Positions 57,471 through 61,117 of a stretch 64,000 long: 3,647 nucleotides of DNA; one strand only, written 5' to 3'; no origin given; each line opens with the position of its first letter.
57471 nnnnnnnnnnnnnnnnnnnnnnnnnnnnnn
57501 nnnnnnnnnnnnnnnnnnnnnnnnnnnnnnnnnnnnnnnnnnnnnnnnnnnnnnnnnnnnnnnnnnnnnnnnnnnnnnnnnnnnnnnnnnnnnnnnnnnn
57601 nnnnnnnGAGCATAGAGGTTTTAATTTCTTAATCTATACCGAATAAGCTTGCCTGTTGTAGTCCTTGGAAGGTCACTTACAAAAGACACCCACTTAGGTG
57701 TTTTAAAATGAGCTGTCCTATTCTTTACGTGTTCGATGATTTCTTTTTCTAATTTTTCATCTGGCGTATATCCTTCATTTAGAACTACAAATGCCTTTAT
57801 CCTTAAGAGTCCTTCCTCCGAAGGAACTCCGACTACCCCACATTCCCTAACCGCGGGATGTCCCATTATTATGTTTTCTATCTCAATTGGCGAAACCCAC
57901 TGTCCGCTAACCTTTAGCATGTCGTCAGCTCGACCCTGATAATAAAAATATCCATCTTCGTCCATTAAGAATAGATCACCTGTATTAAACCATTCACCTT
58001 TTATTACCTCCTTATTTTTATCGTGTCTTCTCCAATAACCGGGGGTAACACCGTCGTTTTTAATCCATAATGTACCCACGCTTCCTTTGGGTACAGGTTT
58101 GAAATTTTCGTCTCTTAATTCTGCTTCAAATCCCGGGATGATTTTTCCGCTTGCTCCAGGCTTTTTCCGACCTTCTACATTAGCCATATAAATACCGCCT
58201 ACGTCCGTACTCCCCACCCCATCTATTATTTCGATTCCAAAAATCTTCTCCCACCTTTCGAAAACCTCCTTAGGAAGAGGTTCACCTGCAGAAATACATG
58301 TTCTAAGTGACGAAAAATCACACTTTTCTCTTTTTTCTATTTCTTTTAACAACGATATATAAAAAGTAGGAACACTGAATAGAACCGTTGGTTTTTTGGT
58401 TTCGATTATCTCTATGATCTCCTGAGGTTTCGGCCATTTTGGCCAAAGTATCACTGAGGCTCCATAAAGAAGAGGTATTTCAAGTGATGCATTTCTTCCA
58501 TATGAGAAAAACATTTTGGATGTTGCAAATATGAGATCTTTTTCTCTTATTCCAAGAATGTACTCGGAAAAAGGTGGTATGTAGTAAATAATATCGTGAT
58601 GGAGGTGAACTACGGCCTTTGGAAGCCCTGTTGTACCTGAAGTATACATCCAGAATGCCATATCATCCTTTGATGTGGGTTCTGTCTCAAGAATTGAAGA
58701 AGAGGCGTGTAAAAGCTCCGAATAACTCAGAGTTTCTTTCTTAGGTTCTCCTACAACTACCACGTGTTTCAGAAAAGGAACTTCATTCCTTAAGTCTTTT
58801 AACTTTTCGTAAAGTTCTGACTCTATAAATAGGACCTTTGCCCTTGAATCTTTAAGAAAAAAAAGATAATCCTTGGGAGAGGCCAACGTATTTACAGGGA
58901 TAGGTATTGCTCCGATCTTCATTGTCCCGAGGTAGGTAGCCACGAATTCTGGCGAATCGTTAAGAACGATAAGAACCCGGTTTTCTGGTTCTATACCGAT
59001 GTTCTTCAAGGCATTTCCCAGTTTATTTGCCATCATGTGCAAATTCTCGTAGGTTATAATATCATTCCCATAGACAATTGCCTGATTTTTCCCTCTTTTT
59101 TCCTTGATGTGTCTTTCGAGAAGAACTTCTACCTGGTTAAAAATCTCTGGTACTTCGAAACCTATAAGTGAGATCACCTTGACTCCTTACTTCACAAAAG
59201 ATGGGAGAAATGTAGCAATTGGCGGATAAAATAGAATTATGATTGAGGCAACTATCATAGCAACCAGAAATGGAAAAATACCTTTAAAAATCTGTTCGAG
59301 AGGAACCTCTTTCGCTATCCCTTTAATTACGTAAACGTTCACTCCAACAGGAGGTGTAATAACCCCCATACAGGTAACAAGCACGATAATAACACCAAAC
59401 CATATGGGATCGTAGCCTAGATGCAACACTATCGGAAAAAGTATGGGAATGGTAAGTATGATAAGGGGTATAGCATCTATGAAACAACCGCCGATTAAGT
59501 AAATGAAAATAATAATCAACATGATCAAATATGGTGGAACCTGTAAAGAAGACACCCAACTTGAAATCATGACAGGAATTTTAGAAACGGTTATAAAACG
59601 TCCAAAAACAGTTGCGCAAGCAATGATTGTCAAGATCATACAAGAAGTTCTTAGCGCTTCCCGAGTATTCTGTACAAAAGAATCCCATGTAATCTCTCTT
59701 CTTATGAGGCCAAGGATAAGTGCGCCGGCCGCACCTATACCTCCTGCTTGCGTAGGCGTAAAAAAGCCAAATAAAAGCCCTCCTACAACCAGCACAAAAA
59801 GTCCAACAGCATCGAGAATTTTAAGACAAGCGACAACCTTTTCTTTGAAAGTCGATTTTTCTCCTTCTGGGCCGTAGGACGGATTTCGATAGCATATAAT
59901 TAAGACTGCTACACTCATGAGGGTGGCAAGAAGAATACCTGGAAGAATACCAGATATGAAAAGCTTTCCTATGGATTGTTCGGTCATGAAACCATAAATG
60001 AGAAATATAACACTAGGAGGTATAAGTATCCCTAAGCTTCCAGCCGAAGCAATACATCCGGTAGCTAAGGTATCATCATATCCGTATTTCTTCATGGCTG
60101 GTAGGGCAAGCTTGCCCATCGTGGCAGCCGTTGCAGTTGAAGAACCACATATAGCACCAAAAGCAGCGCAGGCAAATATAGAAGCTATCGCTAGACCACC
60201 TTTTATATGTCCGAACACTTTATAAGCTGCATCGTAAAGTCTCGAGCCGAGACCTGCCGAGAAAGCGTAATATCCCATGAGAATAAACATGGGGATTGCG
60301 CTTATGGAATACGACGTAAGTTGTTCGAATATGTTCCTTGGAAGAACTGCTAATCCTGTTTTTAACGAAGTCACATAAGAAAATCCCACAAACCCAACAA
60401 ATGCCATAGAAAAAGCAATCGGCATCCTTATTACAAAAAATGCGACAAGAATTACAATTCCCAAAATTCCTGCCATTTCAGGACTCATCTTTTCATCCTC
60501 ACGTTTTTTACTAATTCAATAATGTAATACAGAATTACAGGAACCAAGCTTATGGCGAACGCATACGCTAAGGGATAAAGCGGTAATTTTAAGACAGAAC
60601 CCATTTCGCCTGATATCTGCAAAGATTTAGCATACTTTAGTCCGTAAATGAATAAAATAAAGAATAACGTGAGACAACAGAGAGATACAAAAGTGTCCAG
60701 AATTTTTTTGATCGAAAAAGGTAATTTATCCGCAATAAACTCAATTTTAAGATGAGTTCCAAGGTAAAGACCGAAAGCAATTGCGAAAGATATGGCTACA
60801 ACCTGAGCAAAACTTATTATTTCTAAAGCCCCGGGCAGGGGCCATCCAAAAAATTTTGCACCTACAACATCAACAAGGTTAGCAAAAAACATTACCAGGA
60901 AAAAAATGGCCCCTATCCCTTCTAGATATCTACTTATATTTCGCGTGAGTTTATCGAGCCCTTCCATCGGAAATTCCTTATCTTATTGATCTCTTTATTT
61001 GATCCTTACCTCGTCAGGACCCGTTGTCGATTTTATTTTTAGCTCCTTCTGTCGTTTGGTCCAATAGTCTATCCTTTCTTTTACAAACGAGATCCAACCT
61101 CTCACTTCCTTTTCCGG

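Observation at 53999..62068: IclR / cytoplasmic Mo-or-W bis-PGD enzyme / aryl-CoA ligase / TRAP transporter: candidate uncharacterised anaerobic aromatic-acid module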

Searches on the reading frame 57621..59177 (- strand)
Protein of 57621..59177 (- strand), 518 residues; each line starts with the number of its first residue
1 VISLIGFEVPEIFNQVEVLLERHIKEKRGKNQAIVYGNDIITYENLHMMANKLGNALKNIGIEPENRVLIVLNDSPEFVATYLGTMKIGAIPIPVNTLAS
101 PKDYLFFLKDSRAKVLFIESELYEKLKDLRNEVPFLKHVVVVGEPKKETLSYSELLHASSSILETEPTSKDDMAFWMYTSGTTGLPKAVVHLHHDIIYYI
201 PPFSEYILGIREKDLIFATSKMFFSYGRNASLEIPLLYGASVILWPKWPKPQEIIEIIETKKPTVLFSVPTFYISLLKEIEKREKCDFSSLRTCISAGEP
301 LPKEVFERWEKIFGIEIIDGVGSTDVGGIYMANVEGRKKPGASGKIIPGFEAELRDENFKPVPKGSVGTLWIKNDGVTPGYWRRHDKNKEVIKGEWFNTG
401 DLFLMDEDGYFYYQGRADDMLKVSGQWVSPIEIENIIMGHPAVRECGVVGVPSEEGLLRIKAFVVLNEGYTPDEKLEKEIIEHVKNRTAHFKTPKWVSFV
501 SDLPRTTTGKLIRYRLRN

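Call 3: search_protein_families(library=pfam, proteins=[window:57621-59177:-])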
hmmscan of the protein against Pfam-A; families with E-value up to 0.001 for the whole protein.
window:57621-59177:- (518 aa): 2 families
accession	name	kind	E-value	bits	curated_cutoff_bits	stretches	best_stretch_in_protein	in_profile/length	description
PF00501.34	AMP-binding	-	7.8e-82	275.5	29.9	1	26-382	6-384/384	AMP-binding enzyme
PF13193.12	AMP-binding_C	-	1.4e-22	80.8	24.5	1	432-510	1-76/76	AMP-binding enzyme C-terminal domain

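Call 4: search_protein_families(library=ncbifam, proteins=[window:57621-59177:-])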
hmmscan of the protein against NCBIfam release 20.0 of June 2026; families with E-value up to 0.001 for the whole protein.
window:57621-59177:- (518 aa): 110 families (the best 25 are shown)
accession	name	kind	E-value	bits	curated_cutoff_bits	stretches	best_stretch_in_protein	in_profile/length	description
TIGR02262.1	benz_CoA_lig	subfamily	1.2e-151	505.9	375.25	1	12-518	2-507/508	benzoate-CoA ligase family protein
NF053567.1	HBDA_AROS1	equivalog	1.5e-131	439.3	1000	1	14-518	13-517/523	3-hydroxybenzoate--CoA ligase HbdA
NF004837.0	PRK06187.1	subfamily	1.2e-117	393.4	476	1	23-517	16-519/531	long-chain-fatty-acid--CoA ligase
NF003313.0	PRK04319.1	equivalog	1.3e-99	334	729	1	20-516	50-557/574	acetate--CoA ligase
NF047394.1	AcylCoAsynMbcS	equivalog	1.1e-94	317.9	850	1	10-518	9-518/525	acyl-CoA synthetase MbcS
NF006182.0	PRK08316.1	subfamily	5.8e-88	295.6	663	1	18-518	15-515/523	fatty acyl-CoA synthetase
NF006181.0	PRK08314.1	subfamily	6.5e-83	278.9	705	2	148-513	182-547/563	long-chain-fatty-acid--CoA ligase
NF004808.0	PRK06155.1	equivalog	2.2e-79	267.1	722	1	18-517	25-519/542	ATP-dependent acyl-CoA ligase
NF004114.0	PRK05605.1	equivalog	1.4e-77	261.3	766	2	146-517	192-566/575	long-chain-fatty-acid--CoA ligase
NF005702.0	PRK07514.1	subfamily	3.3e-77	260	558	1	20-517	9-497/506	malonyl-CoA synthase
NF004716.0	PRK06060.1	equivalog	2.3e-73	247.5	1228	1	17-517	7-487/705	p-hydroxybenzoic acid--AMP ligase FadD22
NF052269.1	Staph_lig_FadD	equivalog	8.4e-72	242.1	650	1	41-515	28-488/499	long-chain-fatty-acid--CoA ligase FadD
NF005307.0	PRK06839.1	equivalog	4.4e-71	240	748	1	31-517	18-490/496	o-succinylbenzoate--CoA ligase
NF004822.0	PRK06178.1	equivalog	1e-69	235.7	782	1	23-516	45-563/571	acyl-CoA synthetase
TIGR02188.1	Ac_CoA_lig_AcsA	equivalog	1.3e-68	231.8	724.95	1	17-517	60-602/629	acetate--CoA ligase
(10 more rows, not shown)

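Call 16: search_solved_structures(query=window:57621-59177:-, max_evalue=1e-40)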
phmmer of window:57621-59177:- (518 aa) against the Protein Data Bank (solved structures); distinct sequences matched with E-value up to 1e-40: 65 (the best 60 are shown).
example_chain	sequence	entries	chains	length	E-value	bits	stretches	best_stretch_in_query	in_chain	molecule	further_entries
4wv3_A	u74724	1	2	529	5.2e-123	414.8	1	8-517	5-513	Anthranilate-CoA ligase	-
2v7b_A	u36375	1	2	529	6.1e-112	378.3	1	10-517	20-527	BENZOATE-COENZYME A LIGASE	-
4eat_A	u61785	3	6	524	2.8e-98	333.2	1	10-517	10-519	Benzoate-coenzyme A ligase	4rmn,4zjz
4rm3_A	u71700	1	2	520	3.1e-98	333.1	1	10-517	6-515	Benzoate-coenzyme A ligase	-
4rlf_A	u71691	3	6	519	3.1e-98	333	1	10-517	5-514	Benzoate-coenzyme A ligase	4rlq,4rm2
6m2o_A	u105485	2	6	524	7.3e-98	331.8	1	10-517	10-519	Benzoate-coenzyme A ligase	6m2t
6m2u_A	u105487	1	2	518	8.1e-98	331.7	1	10-517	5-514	Benzoate-coenzyme A ligase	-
9g79_B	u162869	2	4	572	3e-72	247.3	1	19-516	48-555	Acetyl-coenzyme A synthetase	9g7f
3etc_A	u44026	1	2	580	7.7e-63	216.3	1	9-517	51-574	AMP-binding protein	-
2wd9_A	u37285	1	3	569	1.1e-59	205.8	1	43-517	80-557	ACYL-COENZYME A SYNTHETASE ACSM2A, MITOCHONDRIAL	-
2vze_A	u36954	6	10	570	1.1e-59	205.8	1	43-517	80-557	ACYL-COENZYME A SYNTHETASE ACSM2A, MITOCHONDRIAL | Acyl-coenzyme A synthetase ACSM2A, mitochondrial precursor | Acyl-coenzyme A synthetase ACSM2A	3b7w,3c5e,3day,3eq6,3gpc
8biq_D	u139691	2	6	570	2.2e-59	204.9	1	11-517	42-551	4-hydroxybutyrate--CoA ligase 1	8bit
4gxq_A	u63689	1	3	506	2.9e-59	204.5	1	37-515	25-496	Malonyl CoA synthetase, Benzoate-CoA ligase Chimeric protein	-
5oe3_A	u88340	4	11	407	1.5e-58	202.1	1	62-418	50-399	Anthranilate--CoA ligase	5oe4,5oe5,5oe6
5u2a_A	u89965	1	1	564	2e-58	201.7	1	21-517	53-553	AMP-dependent synthetase and ligase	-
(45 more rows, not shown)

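Call 57: find_homologous_proteins(query=window:57621-59177:-, max_evalue=1e-30)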
Query window:57621-59177:- (518 aa): 7210 proteins with E <= 1e-30 among 8000 candidates; the best 120 are listed.
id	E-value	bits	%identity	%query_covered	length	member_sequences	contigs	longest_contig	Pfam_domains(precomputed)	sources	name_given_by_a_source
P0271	0.0e+0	1186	100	100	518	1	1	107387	PF00501.35,PF13193.13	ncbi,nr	ncbi:MAG: benzoate-CoA ligase family protein [Deltaproteobacteria bacterium]|nr:benzoate-CoA ligase 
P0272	3.1e-285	965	79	100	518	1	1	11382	PF00501.35,PF13193.13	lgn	-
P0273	3.0e-283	959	79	100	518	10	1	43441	PF00501.35,PF13193.13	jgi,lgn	jgi:benzoate-CoA ligase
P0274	2.0e-271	919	73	100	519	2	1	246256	PF00501.35,PF13193.13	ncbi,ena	-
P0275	1.2e-270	917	73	100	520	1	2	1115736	PF00501.35,PF13193.13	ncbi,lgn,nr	ncbi:MAG: benzoate-CoA ligase family protein [Desulfobacterota bacterium]|nr:benzoate-CoA ligase fam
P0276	3.9e-260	882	72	100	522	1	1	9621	PF00501.35,PF13193.13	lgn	-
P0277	6.9e-242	822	67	100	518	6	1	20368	PF00501.35,PF13193.13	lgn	-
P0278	2.1e-232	791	65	100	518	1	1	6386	PF00501.35,PF13193.13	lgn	-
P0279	3.7e-232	790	63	100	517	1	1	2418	PF00501.35,PF13193.13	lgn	-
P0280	1.1e-229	782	63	100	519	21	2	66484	PF00501.35,PF13193.13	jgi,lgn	-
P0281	1.2e-229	782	64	100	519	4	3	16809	PF00501.35,PF13193.13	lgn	-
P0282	6.7e-228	776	63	100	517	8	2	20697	PF00501.35,PF13193.13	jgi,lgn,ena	-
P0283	1.2e-226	772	64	100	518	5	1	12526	PF00501.35,PF13193.13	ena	-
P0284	2.7e-226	771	63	100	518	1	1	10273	PF00501.35,PF13193.13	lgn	-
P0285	3.1e-223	760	62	100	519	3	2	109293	PF00501.35,PF13193.13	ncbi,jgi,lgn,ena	-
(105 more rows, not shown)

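Call 58: find_encoding_contigs(protein=P0275, flank=9000, max_places=1)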
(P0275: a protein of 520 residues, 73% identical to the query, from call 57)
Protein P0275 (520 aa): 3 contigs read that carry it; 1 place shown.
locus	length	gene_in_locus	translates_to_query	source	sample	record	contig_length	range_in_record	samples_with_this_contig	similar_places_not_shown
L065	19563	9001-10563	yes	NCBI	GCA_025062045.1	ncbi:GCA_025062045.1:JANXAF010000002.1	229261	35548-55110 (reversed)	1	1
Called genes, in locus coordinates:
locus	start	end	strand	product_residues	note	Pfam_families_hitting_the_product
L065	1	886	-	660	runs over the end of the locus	PF00999:Na_H_Exchanger, PF02254:TrkA_N, PF02080:TrkA_C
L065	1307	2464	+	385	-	PF02771:Acyl-CoA_dh_N, PF02770:Acyl-CoA_dh_M, PF00441:Acyl-CoA_dh_1, PF08028:Acyl-CoA_dh_2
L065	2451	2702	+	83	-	PF13375:RnfC_N, PF01597:GCV_H (weak), PF25919:BSH_CusB (faint), PF25917:BSH_RND, PF25973:BSH_CzcB (faint), PF00364:Biotin_lipoyl, PF25984:BSH_YknX (faint), PF25997:BSH_YhbJ (faint)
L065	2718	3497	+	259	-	PF01869:BcrAD_BadFG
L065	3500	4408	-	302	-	PF02881:SRP54_N, PF13401:AAA_22 (faint), PF00448:SRP54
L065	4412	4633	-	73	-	PF12773:DZR (faint), PF13248:Zn_ribbon_3 (faint)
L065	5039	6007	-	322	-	PF01300:Sua5_yciO_yrdC, PF03481:Sua5_C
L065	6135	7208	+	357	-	PF03480:DctP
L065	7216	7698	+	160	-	PF04290:DctQ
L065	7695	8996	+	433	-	PF06808:DctM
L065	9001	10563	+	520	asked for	PF00501:AMP-binding, PF13193:AMP-binding_C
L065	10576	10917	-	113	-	PF13247:Fer4_11 (weak)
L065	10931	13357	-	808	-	PF04879:Molybdop_Fe4S4, PF00384:Molybdopterin, PF01568:Molydop_binding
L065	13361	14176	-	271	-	PF09339:HTH_IclR (weak), PF01614:IclR_C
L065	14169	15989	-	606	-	PF01855:POR_N, PF02775:TPP_enzyme_C, PF12838:Fer4_7 (faint), PF14697:Fer4_21 (faint)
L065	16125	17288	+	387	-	PF07690:MFS_1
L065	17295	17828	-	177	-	PF01066:CDP-OH_P_transf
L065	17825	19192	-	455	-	PF06745:ATPase (faint), PF00772:DnaB, PF03796:DnaB_C, PF13481:AAA_25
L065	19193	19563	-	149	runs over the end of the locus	PF01281:Ribosomal_L9_N, PF03948:Ribosomal_L9_C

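Call 59: find_encoding_contigs(protein=P0280, flank=9000, max_places=1)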
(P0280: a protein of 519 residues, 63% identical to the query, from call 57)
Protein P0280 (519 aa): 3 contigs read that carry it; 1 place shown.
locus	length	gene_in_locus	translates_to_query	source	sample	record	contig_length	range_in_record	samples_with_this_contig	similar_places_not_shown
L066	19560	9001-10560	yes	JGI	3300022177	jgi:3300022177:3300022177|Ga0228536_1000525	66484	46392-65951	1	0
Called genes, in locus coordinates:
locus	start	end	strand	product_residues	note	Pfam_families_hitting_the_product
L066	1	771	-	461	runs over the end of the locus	PF00672:HAMP, PF00512:HisKA, PF02518:HATPase_c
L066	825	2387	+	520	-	PF02321:OEP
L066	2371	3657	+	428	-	PF25917:BSH_RND, PF25990:Beta-barrel_YknX (faint), PF25954:Beta-barrel_RND_2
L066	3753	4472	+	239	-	PF00005:ABC_tran, PF13304:AAA_21 (faint)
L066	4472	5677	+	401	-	PF12704:MacB_PCD, PF02687:FtsX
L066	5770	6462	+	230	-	PF13441:Gly-zipper_YMGG, PF13488:Gly-zipper_Omp, PF05433:Rick_17kDa_Anti (weak), PF00691:OmpA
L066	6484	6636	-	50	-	-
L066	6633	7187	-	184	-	PF02525:Flavodoxin_2, PF03358:FMN_red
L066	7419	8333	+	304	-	PF00924:MS_channel_2nd (weak)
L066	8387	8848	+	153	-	PF00903:Glyoxalase, PF13468:Glyoxalase_3 (weak), PF13669:Glyoxalase_4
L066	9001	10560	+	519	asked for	PF00501:AMP-binding, PF13193:AMP-binding_C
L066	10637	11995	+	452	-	PF16868:NMT1_3, PF09084:NMT1 (weak)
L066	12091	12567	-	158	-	PF05229:SCPU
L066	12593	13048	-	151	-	PF05229:SCPU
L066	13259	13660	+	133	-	-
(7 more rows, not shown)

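Call 60: find_encoding_contigs(protein=P0285, flank=9000, max_places=1)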
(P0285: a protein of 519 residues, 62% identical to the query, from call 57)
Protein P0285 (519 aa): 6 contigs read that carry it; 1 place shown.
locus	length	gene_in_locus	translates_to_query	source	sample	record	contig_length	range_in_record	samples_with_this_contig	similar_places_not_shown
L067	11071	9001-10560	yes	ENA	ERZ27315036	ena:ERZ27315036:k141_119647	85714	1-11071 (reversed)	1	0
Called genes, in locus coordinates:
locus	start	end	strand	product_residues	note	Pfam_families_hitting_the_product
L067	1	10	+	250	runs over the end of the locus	PF00300:His_Phos_1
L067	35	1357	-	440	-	PF13487:HD_5, PF01966:HD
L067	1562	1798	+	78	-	-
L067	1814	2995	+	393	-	PF00266:Aminotran_5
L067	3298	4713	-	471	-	PF13559:DUF4129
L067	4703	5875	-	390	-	-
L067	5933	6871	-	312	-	PF20030:bpMoxR, PF00004:AAA (weak), PF07726:AAA_3, PF07728:AAA_5, PF17863:AAA_lid_2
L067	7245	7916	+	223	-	PF13441:Gly-zipper_YMGG, PF05433:Rick_17kDa_Anti (weak), PF13488:Gly-zipper_Omp, PF00691:OmpA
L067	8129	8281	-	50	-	-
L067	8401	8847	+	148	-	PF00903:Glyoxalase, PF13468:Glyoxalase_3 (weak), PF13669:Glyoxalase_4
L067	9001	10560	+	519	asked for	PF00501:AMP-binding, PF13193:AMP-binding_C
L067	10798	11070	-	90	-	?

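Call 76: search_protein_families(library=ncbifam, proteins=[L065:14169-15989:-], max_evalue=0.00001)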
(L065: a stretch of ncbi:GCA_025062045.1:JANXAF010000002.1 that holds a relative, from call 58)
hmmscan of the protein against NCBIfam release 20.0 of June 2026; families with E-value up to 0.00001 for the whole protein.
L065:14169-15989:- (606 aa): 11 families
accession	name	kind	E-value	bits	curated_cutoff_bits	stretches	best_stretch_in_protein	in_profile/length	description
TIGR03336.1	IOR_alpha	equivalog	1.6e-211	703.7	650.9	1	1-595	1-595/595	indolepyruvate ferredoxin oxidoreductase subunit alpha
NF009589.0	PRK13030.1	subfamily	1.3e-33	115.8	816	1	77-462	128-548/1170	indolepyruvate ferredoxin oxidoreductase family protein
TIGR03710.1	OAFO_sf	subfamily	4.4e-20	71.8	482.75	1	2-71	193-265/561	2-oxoacid:acceptor oxidoreductase subunit alpha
NF009588.0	PRK13029.1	subfamily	1.6e-19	69.4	952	2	91-300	144-368/1196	indolepyruvate ferredoxin oxidoreductase family protein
NF005507.0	PRK07119.1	subfamily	9e-17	60.9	399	1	2-282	4-306/352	3-methyl-2-oxobutanoate dehydrogenase subunit VorB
NF006412.0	PRK08659.1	equivalog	1.1e-16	61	411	1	3-180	6-192/378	2-oxoacid:acceptor oxidoreductase subunit alpha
NF007206.0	PRK09627.1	equivalog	3.6e-09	36.1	579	1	4-186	5-196/375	2-oxoglutarate synthase subunit alpha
TIGR02700.1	flavo_MJ0208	hypoth_equivalog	1.1e-07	31.4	251.35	1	539-598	143-197/234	dihydromethanopterin reductase (acceptor)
NF006232.0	PRK08366.1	equivalog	4.7e-07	28.8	646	1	2-179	7-190/394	2-ketoisovalerate ferredoxin oxidoreductase subunit alpha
NF040682.1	PorA_Arch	equivalog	4.2e-06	25.9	550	0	2-151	3-157/387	pyruvate synthase subunit PorA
NF045764.1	PhenlGlyoxDHPadG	equivalog_domain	6.8e-06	24.8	700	0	4-177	4-185/398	NADH-dependent phenylglyoxylate dehydrogenase subunit alpha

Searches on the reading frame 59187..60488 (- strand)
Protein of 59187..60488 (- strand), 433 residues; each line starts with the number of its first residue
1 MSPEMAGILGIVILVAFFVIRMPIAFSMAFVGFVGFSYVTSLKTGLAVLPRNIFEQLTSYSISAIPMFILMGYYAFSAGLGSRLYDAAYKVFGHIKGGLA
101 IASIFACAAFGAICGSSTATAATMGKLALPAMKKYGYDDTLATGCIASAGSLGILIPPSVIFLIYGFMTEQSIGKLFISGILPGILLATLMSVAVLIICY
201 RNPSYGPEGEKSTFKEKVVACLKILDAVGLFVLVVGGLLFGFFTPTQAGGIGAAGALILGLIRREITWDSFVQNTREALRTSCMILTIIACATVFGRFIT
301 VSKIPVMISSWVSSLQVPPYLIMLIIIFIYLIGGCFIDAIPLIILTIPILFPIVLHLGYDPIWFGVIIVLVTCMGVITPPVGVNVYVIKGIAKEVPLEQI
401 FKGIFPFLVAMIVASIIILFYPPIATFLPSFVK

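Call 3: search_protein_families(library=pfam, proteins=[window:59187-60488:-])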
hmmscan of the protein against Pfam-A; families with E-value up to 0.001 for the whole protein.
window:59187-60488:- (433 aa): 1 family
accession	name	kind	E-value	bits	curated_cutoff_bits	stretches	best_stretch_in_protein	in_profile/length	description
PF06808.19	DctM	-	3.2e-103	346.2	23.8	1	11-423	1-412/413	Tripartite ATP-independent periplasmic transporter, DctM component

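Call 4: search_protein_families(library=ncbifam, proteins=[window:59187-60488:-])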
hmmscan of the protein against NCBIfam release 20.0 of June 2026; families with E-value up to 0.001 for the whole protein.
window:59187-60488:- (433 aa): 3 families
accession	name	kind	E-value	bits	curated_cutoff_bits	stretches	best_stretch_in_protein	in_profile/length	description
TIGR00786.1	dctM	subfamily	2.6e-106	355.8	268.45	1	22-429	2-405/405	TRAP transporter large permease subunit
NF011634.1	PRK15060.1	equivalog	3.8e-57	194.2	800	1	6-424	2-416/425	2,3-diketo-L-gulonate TRAP transporter large permease YiaN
TIGR02123.1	TRAP_fused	subfamily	1.9e-27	96.2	320.65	1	30-418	137-529/615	TRAP transporter fused permease subunit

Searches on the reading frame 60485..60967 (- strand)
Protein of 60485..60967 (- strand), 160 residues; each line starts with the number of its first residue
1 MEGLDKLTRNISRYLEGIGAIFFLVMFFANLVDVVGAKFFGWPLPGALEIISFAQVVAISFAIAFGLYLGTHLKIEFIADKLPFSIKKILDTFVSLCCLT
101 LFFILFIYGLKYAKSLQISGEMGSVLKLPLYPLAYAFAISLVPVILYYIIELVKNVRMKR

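Call 3: search_protein_families(library=pfam, proteins=[window:60485-60967:-])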
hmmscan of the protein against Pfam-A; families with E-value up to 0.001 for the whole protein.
window:60485-60967:- (160 aa): 1 family
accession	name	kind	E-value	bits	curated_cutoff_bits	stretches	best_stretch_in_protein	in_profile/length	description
PF04290.18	DctQ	-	6.1e-19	68.7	28.3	1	31-157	6-131/132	Tripartite ATP-independent periplasmic transporters, DctQ component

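Call 4: search_protein_families(library=ncbifam, proteins=[window:60485-60967:-])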
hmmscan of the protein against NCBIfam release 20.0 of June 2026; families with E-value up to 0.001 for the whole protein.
window:60485-60967:- (160 aa): 0 families
